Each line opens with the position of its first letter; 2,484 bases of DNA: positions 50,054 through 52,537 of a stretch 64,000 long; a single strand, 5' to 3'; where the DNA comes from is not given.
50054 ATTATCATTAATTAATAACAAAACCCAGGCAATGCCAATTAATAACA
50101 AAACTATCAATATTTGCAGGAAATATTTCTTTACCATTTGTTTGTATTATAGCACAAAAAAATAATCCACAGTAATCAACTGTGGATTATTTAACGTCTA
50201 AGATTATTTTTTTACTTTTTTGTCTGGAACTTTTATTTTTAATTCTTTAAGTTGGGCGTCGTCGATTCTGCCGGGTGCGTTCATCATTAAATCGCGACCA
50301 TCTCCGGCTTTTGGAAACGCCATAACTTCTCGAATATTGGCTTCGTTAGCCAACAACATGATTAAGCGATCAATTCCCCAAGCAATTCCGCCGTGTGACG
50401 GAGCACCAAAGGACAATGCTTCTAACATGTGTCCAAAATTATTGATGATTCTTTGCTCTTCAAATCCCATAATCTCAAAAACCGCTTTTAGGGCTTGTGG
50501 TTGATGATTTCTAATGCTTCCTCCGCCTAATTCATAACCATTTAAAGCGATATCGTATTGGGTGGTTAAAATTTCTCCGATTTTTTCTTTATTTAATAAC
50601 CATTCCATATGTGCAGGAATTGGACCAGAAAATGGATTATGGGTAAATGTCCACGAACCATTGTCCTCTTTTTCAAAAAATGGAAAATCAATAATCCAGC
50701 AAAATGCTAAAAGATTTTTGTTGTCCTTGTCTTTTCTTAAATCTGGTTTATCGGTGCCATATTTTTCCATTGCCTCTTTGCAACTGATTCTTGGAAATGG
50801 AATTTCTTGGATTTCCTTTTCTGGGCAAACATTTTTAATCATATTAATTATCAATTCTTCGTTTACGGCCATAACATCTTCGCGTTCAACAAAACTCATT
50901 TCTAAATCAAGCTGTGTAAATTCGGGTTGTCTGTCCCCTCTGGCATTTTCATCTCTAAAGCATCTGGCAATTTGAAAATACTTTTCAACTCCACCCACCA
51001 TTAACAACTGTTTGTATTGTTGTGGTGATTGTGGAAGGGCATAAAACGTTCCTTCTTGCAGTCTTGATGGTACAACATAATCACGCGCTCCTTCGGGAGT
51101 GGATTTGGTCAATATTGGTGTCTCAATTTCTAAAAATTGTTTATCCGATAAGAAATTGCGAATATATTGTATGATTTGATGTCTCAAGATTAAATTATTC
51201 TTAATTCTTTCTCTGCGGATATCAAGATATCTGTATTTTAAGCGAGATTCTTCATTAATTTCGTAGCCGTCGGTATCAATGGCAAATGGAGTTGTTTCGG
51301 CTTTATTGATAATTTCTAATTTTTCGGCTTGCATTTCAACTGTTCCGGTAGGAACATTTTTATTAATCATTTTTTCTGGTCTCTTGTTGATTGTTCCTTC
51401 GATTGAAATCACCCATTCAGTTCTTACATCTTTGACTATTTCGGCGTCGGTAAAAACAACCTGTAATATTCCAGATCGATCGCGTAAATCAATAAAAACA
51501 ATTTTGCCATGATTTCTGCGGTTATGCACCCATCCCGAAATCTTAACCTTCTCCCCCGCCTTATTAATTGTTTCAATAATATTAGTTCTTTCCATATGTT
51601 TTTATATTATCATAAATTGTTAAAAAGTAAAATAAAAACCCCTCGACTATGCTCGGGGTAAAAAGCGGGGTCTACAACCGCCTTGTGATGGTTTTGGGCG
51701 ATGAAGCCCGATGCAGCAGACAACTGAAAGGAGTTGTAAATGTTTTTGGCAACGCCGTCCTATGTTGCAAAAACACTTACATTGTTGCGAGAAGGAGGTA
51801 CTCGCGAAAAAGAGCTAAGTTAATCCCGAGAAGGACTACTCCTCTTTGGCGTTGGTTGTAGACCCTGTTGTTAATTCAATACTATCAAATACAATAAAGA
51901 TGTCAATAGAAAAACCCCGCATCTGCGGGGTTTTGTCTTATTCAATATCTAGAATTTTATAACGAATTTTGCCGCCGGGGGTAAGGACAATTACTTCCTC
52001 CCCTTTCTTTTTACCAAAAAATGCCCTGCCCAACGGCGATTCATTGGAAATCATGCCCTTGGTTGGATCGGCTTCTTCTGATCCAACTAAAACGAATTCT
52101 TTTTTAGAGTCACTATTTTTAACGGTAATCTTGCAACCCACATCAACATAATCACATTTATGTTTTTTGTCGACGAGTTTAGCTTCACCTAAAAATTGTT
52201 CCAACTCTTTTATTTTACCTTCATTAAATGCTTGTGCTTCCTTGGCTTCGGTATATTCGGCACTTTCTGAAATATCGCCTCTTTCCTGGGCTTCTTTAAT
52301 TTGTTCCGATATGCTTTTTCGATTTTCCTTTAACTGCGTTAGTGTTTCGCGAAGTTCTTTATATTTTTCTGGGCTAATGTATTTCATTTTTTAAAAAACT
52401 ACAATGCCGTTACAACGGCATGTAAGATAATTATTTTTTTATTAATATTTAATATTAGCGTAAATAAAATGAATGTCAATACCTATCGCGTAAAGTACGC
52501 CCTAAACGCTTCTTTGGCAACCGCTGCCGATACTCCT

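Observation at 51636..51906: Promoter-driven ~235-nt structured RNA with its own terminator immediately upstream of aspS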

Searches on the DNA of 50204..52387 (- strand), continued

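Call 86: search_rna_families(source=L096, start=4440, end=5020, threshold=evalue, max_evalue=1, show_alignments=2)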
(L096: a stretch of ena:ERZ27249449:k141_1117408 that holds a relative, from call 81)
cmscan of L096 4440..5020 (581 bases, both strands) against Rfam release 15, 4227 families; matches with E-value up to 1: 4.
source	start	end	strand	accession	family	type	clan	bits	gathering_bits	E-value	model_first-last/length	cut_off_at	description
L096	4935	5012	+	RF02980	freshwater-2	Cis-reg;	-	24.4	49.9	0.16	1-84/84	no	freshwater-2 RNA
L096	4460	4535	-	RF02029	sraA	Gene; sRNA;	-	22.8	56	0.43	1-95/95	no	sraA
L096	4440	4502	+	RF00558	L20_leader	Cis-reg; leader;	-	18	58.7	0.64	55-127/127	5'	Ribosomal protein L20 leader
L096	4823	4935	+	RF00558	L20_leader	Cis-reg; leader;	-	17.4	58.7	0.93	1-127/127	no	Ribosomal protein L20 leader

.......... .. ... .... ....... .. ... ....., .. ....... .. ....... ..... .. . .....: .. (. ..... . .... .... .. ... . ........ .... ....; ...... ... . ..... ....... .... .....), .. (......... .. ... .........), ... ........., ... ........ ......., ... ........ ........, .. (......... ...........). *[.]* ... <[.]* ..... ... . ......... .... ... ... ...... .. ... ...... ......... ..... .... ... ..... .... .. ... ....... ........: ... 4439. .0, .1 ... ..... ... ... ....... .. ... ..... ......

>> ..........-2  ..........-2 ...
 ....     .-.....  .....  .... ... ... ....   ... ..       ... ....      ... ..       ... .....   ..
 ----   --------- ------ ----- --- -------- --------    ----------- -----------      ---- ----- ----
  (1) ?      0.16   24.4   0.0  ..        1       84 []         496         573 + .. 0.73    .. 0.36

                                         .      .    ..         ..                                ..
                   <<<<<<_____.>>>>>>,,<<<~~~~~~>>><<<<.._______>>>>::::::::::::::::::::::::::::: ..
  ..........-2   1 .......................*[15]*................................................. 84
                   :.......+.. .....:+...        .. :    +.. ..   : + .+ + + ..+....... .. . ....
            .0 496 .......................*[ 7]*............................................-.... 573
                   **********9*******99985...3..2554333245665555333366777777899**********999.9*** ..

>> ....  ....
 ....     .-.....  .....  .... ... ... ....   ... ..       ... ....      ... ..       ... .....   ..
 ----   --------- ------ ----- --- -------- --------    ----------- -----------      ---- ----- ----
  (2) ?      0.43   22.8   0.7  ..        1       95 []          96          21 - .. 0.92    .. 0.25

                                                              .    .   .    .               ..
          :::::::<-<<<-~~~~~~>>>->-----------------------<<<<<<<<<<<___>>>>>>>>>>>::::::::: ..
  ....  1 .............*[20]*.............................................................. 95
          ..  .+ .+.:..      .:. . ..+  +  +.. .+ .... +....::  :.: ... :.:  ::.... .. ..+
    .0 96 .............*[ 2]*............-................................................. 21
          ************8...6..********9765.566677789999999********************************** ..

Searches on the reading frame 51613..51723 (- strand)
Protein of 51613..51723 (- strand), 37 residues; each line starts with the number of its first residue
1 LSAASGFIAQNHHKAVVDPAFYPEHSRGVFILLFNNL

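Call 58: search_protein_families(library=pfam, proteins=[window:51613-51723:-], max_evalue=1)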
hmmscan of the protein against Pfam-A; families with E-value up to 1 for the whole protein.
seq(37 aa): 0 families

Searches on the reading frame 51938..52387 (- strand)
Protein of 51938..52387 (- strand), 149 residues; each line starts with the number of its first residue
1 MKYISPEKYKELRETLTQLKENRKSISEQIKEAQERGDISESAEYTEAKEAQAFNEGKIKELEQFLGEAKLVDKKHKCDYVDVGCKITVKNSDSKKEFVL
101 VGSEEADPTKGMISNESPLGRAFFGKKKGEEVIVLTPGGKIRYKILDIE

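Call 40: find_encoding_contigs(protein=window:51938-52387:-, flank=3000, max_places=10)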
Protein window:51938-52387:- (149 aa): 3 contigs read that carry it; 2 places shown.
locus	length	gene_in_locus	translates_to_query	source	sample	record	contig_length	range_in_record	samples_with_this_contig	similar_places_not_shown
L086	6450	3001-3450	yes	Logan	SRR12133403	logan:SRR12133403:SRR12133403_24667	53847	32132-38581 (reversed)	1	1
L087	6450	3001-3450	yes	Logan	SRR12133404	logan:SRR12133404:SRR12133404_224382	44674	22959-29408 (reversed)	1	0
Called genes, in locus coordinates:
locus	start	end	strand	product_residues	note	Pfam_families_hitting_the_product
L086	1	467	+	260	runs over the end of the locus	PF04085:MreC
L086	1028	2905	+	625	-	PF03717:PBP_dimer, PF00905:Transpeptidase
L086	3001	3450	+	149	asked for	PF03449:GreA_GreB_N, PF01272:GreA_GreB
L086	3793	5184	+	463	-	PF01336:tRNA_anti-codon, PF00152:tRNA-synt_2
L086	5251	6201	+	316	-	PF00768:Peptidase_S11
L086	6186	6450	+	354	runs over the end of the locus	PF00953:Glycos_transf_4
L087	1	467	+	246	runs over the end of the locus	PF04085:MreC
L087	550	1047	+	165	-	PF04093:MreD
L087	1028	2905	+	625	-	PF03717:PBP_dimer, PF00905:Transpeptidase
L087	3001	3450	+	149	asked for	PF03449:GreA_GreB_N, PF01272:GreA_GreB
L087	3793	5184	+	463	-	PF01336:tRNA_anti-codon, PF00152:tRNA-synt_2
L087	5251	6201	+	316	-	PF00768:Peptidase_S11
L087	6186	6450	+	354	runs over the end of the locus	PF00953:Glycos_transf_4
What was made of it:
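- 51938..52387 (-): greA coding sequence (149 aa), the upstream neighbour. Pfam GreA_GreB_N and GreA_GreB on the identical protein (call 40).
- No gene is called here in independent assemblies (call 40).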

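Call 65: list_cluster_members(proteins=[window:51938-52387:-, window:50204-51595:-, window:46510-48087:-, window:52483-54360:-, window:49187-50137:-])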
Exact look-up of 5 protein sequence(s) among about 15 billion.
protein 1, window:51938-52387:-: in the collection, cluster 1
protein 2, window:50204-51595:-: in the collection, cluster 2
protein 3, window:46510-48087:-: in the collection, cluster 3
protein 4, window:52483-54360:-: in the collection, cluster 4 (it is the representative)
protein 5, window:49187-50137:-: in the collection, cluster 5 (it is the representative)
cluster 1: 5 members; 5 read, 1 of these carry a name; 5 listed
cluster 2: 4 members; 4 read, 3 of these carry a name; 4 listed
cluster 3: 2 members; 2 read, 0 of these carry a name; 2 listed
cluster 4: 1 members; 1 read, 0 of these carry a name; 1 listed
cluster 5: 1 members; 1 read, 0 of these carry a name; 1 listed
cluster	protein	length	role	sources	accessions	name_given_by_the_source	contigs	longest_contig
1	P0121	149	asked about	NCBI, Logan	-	-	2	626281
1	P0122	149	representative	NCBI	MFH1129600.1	MAG: transcription elongation factor GreA [Patescibacteria group bacterium]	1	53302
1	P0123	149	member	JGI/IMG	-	-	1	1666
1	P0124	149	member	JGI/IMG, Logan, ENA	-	-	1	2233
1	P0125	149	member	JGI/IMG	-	-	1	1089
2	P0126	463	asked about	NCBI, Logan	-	-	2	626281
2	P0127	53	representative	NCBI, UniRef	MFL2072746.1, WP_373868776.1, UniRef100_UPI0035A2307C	IS3 family transposase [Marinilactibacillus psychrotolerans] | IS3 family transposase n=1 Tax=Marinilactibacillus psychrotolerans TaxID=191770 ...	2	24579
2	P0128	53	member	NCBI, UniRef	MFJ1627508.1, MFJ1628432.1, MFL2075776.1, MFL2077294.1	IS3 family transposase [Marinilactibacillus psychrotolerans] | IS3 family transposase n=1 Tax=Marinilactibacillus psychrotolerans TaxID=191770 ...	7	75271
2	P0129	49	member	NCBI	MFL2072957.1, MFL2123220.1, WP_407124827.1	IS3 family transposase [Marinilactibacillus psychrotolerans]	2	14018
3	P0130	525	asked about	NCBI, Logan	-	-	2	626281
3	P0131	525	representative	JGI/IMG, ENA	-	-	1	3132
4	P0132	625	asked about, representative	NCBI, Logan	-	-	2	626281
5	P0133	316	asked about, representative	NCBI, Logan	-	-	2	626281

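Call 66: find_encoding_contigs(protein=P0124, flank=3000, max_places=5)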
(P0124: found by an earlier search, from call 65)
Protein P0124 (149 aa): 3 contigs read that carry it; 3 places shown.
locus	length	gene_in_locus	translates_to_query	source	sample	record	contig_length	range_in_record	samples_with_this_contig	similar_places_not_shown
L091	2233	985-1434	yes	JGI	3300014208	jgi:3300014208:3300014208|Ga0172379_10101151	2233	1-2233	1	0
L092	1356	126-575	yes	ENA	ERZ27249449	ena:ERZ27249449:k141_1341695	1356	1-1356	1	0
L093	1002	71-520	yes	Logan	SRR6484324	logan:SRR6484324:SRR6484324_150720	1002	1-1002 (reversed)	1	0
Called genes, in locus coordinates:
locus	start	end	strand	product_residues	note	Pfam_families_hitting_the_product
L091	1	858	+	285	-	?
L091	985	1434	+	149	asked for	PF03449:GreA_GreB_N, PF01272:GreA_GreB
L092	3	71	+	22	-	?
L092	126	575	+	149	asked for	PF03449:GreA_GreB_N, PF01272:GreA_GreB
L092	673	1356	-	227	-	?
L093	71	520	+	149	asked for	PF03449:GreA_GreB_N, PF01272:GreA_GreB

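Call 67: find_encoding_contigs(protein=P0123, flank=3000, max_places=5)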
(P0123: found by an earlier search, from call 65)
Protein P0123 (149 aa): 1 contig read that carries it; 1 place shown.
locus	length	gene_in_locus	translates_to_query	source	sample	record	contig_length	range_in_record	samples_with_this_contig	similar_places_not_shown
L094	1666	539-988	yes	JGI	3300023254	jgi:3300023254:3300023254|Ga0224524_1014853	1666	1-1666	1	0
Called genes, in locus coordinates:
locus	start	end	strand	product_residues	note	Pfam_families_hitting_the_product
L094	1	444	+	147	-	?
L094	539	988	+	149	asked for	PF03449:GreA_GreB_N, PF01272:GreA_GreB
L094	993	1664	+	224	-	?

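Call 68: find_encoding_contigs(protein=P0125, flank=3000, max_places=5)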
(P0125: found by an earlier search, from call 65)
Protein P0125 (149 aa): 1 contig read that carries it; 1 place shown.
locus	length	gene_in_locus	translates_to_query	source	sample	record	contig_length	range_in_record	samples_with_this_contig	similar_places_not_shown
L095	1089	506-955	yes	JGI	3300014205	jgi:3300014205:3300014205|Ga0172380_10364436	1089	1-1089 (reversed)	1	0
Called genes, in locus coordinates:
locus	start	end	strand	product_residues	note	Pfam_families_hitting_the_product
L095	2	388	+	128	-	?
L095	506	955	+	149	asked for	PF03449:GreA_GreB_N, PF01272:GreA_GreB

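Call 80: find_homologous_proteins(query=window:51938-52387:-, max_evalue=1e-40)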
Query window:51938-52387:- (149 aa): 86 proteins with E <= 1e-40 among 560 candidates.
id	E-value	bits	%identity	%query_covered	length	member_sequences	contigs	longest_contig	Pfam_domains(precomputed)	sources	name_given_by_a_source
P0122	1.2e-82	293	94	100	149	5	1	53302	PF01272.26,PF03449.21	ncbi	ncbi:MAG: transcription elongation factor GreA [Patescibacteria group bacterium]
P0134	1.3e-73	264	86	100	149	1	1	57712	PF01272.26,PF03449.21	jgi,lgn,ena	-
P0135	2.3e-72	260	83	99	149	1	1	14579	PF01272.26,PF03449.21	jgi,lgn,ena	-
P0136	9.6e-69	248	80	100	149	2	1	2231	PF01272.26,PF03449.21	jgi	jgi:transcription elongation factor GreA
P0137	1.1e-68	248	80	100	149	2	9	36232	PF01272.26,PF03449.21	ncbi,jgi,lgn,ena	-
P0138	1.1e-67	244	81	100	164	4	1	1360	PF01272.26,PF03449.21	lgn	-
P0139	2.1e-67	243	78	100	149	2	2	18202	PF01272.26,PF03449.21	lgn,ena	-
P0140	4.7e-67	242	79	100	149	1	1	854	PF01272.26,PF03449.21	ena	-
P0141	9.2e-66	238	79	100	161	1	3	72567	PF01272.26,PF03449.21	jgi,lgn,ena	-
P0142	1.9e-65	237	76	99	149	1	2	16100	PF01272.26,PF03449.21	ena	-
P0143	3.2e-64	233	76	99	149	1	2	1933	PF01272.26,PF03449.21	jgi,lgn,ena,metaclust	metaclust:\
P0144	1.2e-63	231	76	99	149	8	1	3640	PF01272.26,PF03449.21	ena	-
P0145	1.3e-63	231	76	99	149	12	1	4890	PF01272.26,PF03449.21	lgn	-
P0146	5.1e-63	229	74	99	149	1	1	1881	PF01272.26,PF03449.21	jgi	jgi:transcription elongation factor GreA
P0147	9.0e-63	228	76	99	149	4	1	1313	PF01272.26,PF03449.21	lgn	-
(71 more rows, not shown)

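Call 81: find_encoding_contigs(protein=P0134, flank=4000, max_places=3)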
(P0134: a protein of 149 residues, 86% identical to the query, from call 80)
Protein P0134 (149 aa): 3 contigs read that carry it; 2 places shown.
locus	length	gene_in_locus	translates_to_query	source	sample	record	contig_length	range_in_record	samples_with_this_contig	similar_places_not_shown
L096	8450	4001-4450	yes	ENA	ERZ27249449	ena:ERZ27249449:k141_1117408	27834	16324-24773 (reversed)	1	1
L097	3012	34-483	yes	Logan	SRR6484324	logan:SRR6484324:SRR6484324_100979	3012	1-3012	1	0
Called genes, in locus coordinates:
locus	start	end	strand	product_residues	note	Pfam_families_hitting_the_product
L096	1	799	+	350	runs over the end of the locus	PF06277:EutA (faint), PF06723:MreB_Mbl, PF00022:Actin (faint), PF00012:HSP70, PF11104:PilM_2 (faint), PF14450:FtsA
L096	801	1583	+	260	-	PF04085:MreC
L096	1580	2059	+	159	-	PF04093:MreD (weak)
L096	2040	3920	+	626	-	PF03717:PBP_dimer, PF00905:Transpeptidase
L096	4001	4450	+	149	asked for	PF03449:GreA_GreB_N, PF01272:GreA_GreB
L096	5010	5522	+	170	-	-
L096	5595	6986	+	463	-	PF01336:tRNA_anti-codon, PF00152:tRNA-synt_2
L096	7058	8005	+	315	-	PF00768:Peptidase_S11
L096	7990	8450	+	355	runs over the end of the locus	PF00953:Glycos_transf_4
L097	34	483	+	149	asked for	PF03449:GreA_GreB_N, PF01272:GreA_GreB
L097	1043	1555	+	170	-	-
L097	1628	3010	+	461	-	?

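Call 82: find_encoding_contigs(protein=P0135, flank=4000, max_places=3)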
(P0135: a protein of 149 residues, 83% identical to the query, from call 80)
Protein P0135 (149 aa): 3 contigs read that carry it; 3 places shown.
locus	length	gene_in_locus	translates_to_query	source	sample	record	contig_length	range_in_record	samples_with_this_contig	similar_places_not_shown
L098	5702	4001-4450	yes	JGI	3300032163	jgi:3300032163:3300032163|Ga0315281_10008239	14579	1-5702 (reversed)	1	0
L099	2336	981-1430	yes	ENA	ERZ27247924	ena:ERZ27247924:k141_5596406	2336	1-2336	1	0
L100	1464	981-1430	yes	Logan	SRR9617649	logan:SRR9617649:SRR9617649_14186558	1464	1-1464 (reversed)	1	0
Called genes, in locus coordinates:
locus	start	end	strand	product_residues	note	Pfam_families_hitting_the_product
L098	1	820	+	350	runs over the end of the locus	PF06277:EutA (faint), PF06723:MreB_Mbl, PF00022:Actin (faint), PF00012:HSP70 (weak), PF11104:PilM_2 (faint), PF14450:FtsA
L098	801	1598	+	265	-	PF04085:MreC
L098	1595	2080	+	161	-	PF04093:MreD (weak)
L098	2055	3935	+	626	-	PF03717:PBP_dimer, PF00905:Transpeptidase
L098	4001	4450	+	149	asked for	PF03449:GreA_GreB_N, PF01272:GreA_GreB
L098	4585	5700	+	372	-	?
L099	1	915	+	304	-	?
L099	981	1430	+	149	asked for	PF03449:GreA_GreB_N, PF01272:GreA_GreB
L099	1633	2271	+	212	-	-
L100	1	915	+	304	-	?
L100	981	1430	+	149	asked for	PF03449:GreA_GreB_N, PF01272:GreA_GreB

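Call 91: find_encoding_contigs(protein=P0137, flank=3000, max_places=4)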
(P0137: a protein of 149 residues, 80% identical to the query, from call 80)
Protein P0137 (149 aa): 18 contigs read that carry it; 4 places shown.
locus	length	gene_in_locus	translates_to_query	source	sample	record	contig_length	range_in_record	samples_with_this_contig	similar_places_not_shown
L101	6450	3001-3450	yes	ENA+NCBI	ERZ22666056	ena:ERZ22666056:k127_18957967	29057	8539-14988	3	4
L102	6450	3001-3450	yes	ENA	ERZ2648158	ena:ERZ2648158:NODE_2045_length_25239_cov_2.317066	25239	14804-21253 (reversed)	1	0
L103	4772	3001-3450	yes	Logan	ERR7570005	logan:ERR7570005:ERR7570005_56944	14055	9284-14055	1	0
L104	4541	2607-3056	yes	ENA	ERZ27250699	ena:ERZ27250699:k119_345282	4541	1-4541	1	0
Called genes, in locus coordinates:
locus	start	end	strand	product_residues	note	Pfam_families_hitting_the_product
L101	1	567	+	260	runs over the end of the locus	PF04085:MreC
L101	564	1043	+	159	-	PF04093:MreD (weak)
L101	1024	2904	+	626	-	PF03717:PBP_dimer, PF00905:Transpeptidase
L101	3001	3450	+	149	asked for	PF03449:GreA_GreB_N, PF01272:GreA_GreB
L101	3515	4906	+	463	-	PF01336:tRNA_anti-codon, PF00152:tRNA-synt_2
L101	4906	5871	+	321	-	PF00768:Peptidase_S11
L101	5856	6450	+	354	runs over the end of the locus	PF10555:MraY_sig1 (faint), PF00953:Glycos_transf_4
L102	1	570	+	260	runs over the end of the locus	PF04085:MreC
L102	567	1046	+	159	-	PF04093:MreD (weak)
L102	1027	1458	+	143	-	PF03717:PBP_dimer (weak)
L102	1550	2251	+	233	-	PF03717:PBP_dimer, PF00905:Transpeptidase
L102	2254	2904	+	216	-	PF00905:Transpeptidase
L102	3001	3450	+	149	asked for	PF03449:GreA_GreB_N, PF01272:GreA_GreB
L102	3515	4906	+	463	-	PF01336:tRNA_anti-codon, PF00152:tRNA-synt_2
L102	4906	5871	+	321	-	PF00768:Peptidase_S11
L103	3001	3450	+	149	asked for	PF03449:GreA_GreB_N, PF01272:GreA_GreB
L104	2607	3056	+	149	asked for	PF03449:GreA_GreB_N, PF01272:GreA_GreB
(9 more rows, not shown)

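Call 92: find_encoding_contigs(protein=P0139, flank=3000, max_places=4)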
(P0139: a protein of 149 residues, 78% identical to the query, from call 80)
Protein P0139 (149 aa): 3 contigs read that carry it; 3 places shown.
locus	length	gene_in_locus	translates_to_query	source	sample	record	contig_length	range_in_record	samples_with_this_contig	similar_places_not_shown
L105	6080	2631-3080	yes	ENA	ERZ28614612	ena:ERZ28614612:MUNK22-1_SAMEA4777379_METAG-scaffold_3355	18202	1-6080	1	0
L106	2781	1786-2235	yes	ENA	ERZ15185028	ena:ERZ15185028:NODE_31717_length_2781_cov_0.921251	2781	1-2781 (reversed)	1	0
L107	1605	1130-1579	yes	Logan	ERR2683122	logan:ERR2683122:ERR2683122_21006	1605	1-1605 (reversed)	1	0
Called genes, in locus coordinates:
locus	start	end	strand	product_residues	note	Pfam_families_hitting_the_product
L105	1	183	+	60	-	?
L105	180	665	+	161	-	PF04093:MreD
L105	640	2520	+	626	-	PF03717:PBP_dimer, PF00905:Transpeptidase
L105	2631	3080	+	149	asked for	PF03449:GreA_GreB_N, PF01272:GreA_GreB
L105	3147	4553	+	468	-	PF01336:tRNA_anti-codon, PF00152:tRNA-synt_2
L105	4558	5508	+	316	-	PF00768:Peptidase_S11, PF13354:Beta-lactamase2 (faint)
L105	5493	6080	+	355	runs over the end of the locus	PF10555:MraY_sig1 (faint), PF00953:Glycos_transf_4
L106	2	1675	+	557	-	?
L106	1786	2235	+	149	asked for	PF03449:GreA_GreB_N, PF01272:GreA_GreB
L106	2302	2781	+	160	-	?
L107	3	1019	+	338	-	?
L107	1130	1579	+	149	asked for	PF03449:GreA_GreB_N, PF01272:GreA_GreB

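Call 94: search_protein_families(library=pfam, proteins=[L096:5010-5522:+, L099:1633-2271:+, L091:2098-2232:+], max_evalue=0.1)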
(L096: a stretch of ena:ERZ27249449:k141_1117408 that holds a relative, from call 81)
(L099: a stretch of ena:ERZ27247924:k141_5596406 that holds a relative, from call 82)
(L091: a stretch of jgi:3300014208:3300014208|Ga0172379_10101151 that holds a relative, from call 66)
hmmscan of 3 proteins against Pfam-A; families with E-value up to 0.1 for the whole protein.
L096:5010-5522:+ (170 aa): 0 families

L099:1633-2271:+ (212 aa): 1 family
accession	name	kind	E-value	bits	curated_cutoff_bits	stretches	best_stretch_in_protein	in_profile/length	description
PF10720.14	DUF2515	-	0.027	14.2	24.3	1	147-189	172-214/294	Protein of unknown function (DUF2515)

L091:2098-2232:+ (45 aa): 0 families

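Call 95: search_protein_families(library=padloc, proteins=[L096:5010-5522:+, L099:1633-2271:+], max_evalue=0.1)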
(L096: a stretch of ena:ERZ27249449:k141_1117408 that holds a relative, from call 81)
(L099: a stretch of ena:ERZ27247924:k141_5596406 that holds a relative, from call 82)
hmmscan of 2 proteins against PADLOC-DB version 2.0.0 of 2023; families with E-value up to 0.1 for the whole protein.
L096:5010-5522:+ (170 aa): 1 family
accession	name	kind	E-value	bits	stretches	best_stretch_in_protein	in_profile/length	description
PDLC01159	CARF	-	0.005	13.9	1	9-106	139-229/456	"CARF, 2 TMs, fused to lon-like S16 protease"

L099:1633-2271:+ (212 aa): 0 families

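Call 96: search_protein_families(library=phrogs, proteins=[L096:5010-5522:+, L099:1633-2271:+], max_evalue=0.1)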
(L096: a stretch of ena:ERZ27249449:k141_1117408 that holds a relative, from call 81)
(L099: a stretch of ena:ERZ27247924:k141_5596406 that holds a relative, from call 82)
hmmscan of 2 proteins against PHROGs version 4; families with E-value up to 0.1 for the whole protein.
L096:5010-5522:+ (170 aa): 0 families

L099:1633-2271:+ (212 aa): 0 families
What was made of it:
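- Tried and rejected: Cargo ORFs in L096 and L099: no informative Pfam, PADLOC or PHROGs match (calls 94-96).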

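Call 97: find_encoding_contigs(protein=P0136, flank=3000, max_places=4)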
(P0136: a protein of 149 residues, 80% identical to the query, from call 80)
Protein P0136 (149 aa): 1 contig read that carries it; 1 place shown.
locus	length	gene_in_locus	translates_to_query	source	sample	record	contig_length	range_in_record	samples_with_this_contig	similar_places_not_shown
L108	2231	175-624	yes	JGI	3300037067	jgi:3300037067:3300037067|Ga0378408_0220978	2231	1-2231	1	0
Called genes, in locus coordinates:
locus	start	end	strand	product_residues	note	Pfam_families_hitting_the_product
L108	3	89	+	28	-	?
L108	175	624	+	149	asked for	PF03449:GreA_GreB_N, PF01272:GreA_GreB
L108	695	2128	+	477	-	PF01336:tRNA_anti-codon, PF00152:tRNA-synt_2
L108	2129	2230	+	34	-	?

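Call 98: find_encoding_contigs(protein=P0138, flank=3000, max_places=4)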
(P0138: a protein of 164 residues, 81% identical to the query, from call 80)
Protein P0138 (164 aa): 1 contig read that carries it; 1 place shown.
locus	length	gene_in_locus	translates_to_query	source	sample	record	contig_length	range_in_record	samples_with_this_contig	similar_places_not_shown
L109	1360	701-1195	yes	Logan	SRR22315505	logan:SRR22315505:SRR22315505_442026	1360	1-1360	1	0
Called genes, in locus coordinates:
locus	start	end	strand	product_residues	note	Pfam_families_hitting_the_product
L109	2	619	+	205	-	?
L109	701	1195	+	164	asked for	PF03449:GreA_GreB_N, PF01272:GreA_GreB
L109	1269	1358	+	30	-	?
